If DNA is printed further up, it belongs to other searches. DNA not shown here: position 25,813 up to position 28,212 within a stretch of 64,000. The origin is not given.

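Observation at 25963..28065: Unusual fusion of a UgtP/MGDG-synthase-like glycosyltransferase with a PHP phosphoesterase domain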

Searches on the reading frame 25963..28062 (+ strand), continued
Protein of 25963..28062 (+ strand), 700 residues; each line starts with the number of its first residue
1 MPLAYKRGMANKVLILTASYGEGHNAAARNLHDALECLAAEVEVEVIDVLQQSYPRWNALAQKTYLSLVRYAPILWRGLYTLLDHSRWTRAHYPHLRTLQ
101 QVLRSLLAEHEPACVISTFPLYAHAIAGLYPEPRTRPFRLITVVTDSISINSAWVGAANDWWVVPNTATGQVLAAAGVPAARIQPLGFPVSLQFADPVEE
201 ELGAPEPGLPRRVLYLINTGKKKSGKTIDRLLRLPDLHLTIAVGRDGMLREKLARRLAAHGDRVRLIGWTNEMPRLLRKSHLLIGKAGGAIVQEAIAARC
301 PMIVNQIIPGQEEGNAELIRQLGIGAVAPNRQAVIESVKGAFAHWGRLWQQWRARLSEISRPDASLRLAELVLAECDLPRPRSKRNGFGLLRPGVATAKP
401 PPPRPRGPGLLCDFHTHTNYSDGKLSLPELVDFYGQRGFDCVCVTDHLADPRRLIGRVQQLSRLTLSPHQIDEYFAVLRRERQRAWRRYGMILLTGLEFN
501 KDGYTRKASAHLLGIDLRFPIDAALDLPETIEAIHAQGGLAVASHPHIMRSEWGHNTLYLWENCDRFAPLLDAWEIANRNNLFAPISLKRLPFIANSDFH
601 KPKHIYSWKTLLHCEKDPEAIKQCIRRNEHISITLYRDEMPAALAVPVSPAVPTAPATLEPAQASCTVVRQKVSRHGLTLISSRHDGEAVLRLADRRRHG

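Call 16: find_related_loci(query=A1, collection=genome_contigs, flank=10000)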
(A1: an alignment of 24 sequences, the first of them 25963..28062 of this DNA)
Query A1 (700 aa) in genome_contigs; peptide patterns used: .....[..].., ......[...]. (x = any residue, [..] = any of these).
599 stretches matched a pattern (row limit reached: there are more); 575 encode a relative of the query (tblastn E <= 1e-3); the best 80 are kept; 80 distinct loci.
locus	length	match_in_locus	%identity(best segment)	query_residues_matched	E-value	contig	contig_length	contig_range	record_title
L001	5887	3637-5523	63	12-639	0e+0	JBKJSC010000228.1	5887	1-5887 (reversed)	MAG: Limisphaerales bacterium isolate ant_bin.560 k117_2045303, whole genome shotgun sequence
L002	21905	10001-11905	60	6-638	0e+0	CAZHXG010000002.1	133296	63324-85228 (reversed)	MAG TPA_asm: uncultured Bifidobacteriaceae bacterium isolate binchicken_co54_528 genome assembly, contig: NODE_111_lengt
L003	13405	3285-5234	58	9-647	0e+0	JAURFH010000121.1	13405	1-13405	MAG: Verrucomicrobiota bacterium isolate SFB_3D_100_87 NODE_121_length_13405_cov_4.775660, whole genome shotgun sequence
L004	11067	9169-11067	60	3-633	0e+0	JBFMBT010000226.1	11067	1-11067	MAG: Verrucomicrobiota bacterium isolate MAG171 MAG171_226, whole genome shotgun sequence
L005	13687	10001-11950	59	9-647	0e+0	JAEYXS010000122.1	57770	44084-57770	MAG: Verrucomicrobia bacterium isolate OH_CBlB_325 k127_73204, whole genome shotgun sequence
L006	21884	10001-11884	61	12-638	0e+0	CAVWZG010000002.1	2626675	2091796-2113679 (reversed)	MAG: uncultured Verrucomicrobiae bacterium isolate MFD09286.bin.1.251 genome assembly, contig: contig_54668, whole genom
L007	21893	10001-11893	61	9-638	0e+0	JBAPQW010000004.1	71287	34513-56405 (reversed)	MAG: Verrucomicrobiia bacterium isolate MFD01155_ilm_asm_bin21 k127_75031, whole genome shotgun sequence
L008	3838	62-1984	59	12-647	0e+0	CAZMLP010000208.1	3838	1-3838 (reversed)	MAG TPA_asm: uncultured Verrucomicrobiota bacterium isolate binchicken_co84_3 genome assembly, contig: k141_453526, whol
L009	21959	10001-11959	59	8-657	0e+0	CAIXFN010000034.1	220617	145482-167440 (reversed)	MAG: uncultured Pedosphaera sp. isolate Umea2p3_bin-0208 genome assembly, contig: bin-0208:034/118, whole genome shotgun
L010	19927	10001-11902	61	7-638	0e+0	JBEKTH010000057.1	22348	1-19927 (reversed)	MAG: Verrucomicrobiota bacterium isolate SPRUCE 553 SPRUCE_553_57, whole genome shotgun sequence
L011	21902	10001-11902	61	6-638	0e+0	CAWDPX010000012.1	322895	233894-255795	MAG: uncultured Verrucomicrobiae bacterium isolate MFD01689.bin.2.14 genome assembly, contig: contig_16035, whole genome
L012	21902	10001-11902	61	7-638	0e+0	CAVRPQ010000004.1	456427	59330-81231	MAG: uncultured bacterium isolate MFD03044.bin.1.155 genome assembly, contig: contig_20754, whole genome shotgun sequenc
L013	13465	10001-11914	59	12-648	0e+0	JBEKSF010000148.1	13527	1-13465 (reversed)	MAG: Verrucomicrobiota bacterium isolate SPRUCE 528 SPRUCE_528_148, whole genome shotgun sequence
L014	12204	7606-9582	59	6-670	0e+0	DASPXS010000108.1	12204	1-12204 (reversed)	MAG TPA_asm: Haliangiales bacterium isolate SMAG_U11573 k141_580081, whole genome shotgun sequence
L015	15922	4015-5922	59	12-643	0e+0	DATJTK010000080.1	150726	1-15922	MAG TPA_asm: Candidatus Sulfotelmatobacter sp. isolate SMAG_U15018 k141_1994194, whole genome shotgun sequence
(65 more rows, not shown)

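Call 24: predict_structure(alignment_id=A1)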
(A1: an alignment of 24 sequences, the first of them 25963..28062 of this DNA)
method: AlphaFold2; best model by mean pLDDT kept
length: 700 residues; sequences in the alignment: 24
mean_pLDDT: 62.0   pTM: 0.62
mean pLDDT of the five models: 62.0, 61.3, 59.9, 58.6, 57.5
residues with pLDDT >= 90: 137; 70-90: 167; 50-70: 108; < 50: 288
segments of 3 or more residues with pLDDT < 50: 1-8, 66-71, 382-471, 473-475, 486-514, 519-530, 542-561, 563-566, 573-575, 577-579, 583-608, 628-700
pLDDT, mean of each block of 10 residues (from residue 1): 41 85 82 85 82 72 53 55 54 71 89 91 87 88 76 73 89 87 93 85 84 83 75 93 75 86 82 87 88 93 84 83 92 94 91 94 95 87 37 28 25 25 31 37 33 33 38 49 48 41 38 48 46 57 40 39 50 50 41 37 48 55 53 34 27 29 32 31 30 29
secondary structure, 60 per line:
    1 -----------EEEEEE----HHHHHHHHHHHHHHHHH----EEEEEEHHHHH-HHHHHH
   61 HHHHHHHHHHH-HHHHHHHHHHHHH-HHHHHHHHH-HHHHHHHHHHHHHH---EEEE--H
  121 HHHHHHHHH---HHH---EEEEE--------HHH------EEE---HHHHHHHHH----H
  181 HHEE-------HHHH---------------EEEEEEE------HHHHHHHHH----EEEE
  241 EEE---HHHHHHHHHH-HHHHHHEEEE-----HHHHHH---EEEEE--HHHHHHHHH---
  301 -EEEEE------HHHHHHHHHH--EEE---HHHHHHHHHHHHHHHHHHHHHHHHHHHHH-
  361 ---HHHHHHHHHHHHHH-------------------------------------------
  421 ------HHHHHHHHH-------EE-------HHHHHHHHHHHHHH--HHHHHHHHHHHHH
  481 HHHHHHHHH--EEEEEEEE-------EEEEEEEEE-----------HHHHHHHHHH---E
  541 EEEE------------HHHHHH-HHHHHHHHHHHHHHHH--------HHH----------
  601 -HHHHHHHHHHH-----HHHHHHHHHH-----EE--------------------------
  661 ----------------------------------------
elements in order (helices of 4 or more, strands of 3 or more residues): E12-17 H22-38 E43-48 H49-53 H55-71 H73-85 H87-95 H97-110 E114-117 H120-129 E139-143 E161-163 H167-175 H192-195 E211-217 H224-232 E237-243 H247-256 H258-263 E264-267 H273-278 E282-286 H289-297 E302-306 H313-322 E325-327 H331-359 H364-377 H427-435 H452-465 H468-489 E492-499 E507-515 H527-536 E540-544 H557-562 H564-579 H602-612 H618-627

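Call 35: find_encoding_contigs(protein=P0002, flank=8000, max_places=1)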
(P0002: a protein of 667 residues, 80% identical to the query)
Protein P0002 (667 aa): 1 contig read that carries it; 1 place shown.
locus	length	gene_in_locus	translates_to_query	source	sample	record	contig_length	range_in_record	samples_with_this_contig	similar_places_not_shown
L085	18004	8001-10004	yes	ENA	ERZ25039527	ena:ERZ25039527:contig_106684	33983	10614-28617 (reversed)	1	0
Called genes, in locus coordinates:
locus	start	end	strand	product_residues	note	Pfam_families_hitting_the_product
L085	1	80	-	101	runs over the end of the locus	-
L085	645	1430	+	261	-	PF02463:SMC_N, PF13175:AAA_15, PF13476:AAA_23, PF13514:AAA_27 (weak), PF13555:AAA_29 (weak), PF13304:AAA_21 (weak)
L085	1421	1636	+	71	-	-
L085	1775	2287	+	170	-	-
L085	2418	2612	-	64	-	-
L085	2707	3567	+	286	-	PF02463:SMC_N, PF13175:AAA_15, PF13476:AAA_23 (weak), PF13304:AAA_21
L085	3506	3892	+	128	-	PF13175:AAA_15, PF13304:AAA_21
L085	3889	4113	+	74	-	-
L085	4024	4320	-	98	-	-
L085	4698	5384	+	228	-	-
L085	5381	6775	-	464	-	PF00144:Beta-lactamase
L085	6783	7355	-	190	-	PF00144:Beta-lactamase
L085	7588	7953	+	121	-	-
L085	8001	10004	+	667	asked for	PF06925:MGDG_synth, PF02811:PHP (weak)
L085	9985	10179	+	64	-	-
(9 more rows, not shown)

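Call 68: fold_search(model_id=the predicted structure, library=pdb)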
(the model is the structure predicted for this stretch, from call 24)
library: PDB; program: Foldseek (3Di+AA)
matches with E <= 10: 1627; with E <= 0.001: 395
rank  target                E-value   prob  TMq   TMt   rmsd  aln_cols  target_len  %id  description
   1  4wyi                  1.2e-16  1.00  0.41  0.82   3.5       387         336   20  The crystal structure of Arabidopsis thaliana galactolipid synthase, MGD1 (apo-form) (released 2016-02-17)
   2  4x1t                  1.7e-15  1.00  0.39  0.81   3.6       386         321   19  The crystal structure of Arabidopsis thaliana galactolipid synthase MGD1 in complex with UDP (released 2016-02-10)
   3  3oti_A                6.0e-12  1.00  0.34  0.57   7.8       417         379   15  Crystal Structure of CalG3, Calicheamicin Glycostyltransferase, TDP and calicheamicin T0 bound form (released 2010-12-15)
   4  3d0r_B                6.0e-12  1.00  0.34  0.57   7.5       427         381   16  Crystal structure of calG3 from Micromonospora echinospora determined in space group P2(1) (released 2008-06-24)
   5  7yp3_B                1.5e-11  1.00  0.35  0.56   7.6       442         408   14  Crystal structure of elaiophylin glycosyltransferase in complex with elaiophylin (released 2022-11-02)
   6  5enz_B                2.5e-11  1.00  0.33  0.56   9.6       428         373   16  S. aureus MnaA-UDP co-structure (released 2016-04-27)
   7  3d0q_A                2.5e-11  1.00  0.33  0.56   7.4       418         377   16  Crystal structure of calG3 from Micromonospora echinospora determined in space group I222 (released 2008-06-24)
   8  9bcm                  4.4e-11  1.00  0.34  0.54   9.5       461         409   11  Crystal structure of the glycosyltransferase UGT95A1 (released 2024-08-07)
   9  3d0r_A                4.7e-11  1.00  0.33  0.55   7.7       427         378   14  Crystal structure of calG3 from Micromonospora echinospora determined in space group P2(1) (released 2008-06-24)
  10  2yjn_A                5.2e-11  1.00  0.33  0.52   8.6       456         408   14  Structure of the glycosyltransferase EryCIII from the erythromycin biosynthetic pathway, in complex with its activatin (released 2011-11-09)
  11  6lf6                  6.1e-11  1.00  0.35  0.52   9.9       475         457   15  Crystal structure of ZmCGTa in complex with UDP (released 2020-11-18)
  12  7yp3_A                8.5e-11  1.00  0.35  0.55   8.0       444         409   14  Crystal structure of elaiophylin glycosyltransferase in complex with elaiophylin (released 2022-11-02)
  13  4fkz_B                9.5e-11  1.00  0.32  0.53  10.1       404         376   16  Crystal structure of Bacillus subtilis UDP-GlcNAc 2-epimerase in complex with UDP-GlcNAc and UDP (released 2013-05-08)
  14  3otg                  9.5e-11  1.00  0.33  0.53   8.6       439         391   16  Crystal Structure of CalG1, Calicheamicin Glycostyltransferase, TDP bound form (released 2010-12-15)
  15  9cm8_A                1.1e-10  1.00  0.33  0.58   8.9       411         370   17  UDP-GlcNAc 2-epimerase MnaA of Paenibacillus alvei (released 2024-10-02)
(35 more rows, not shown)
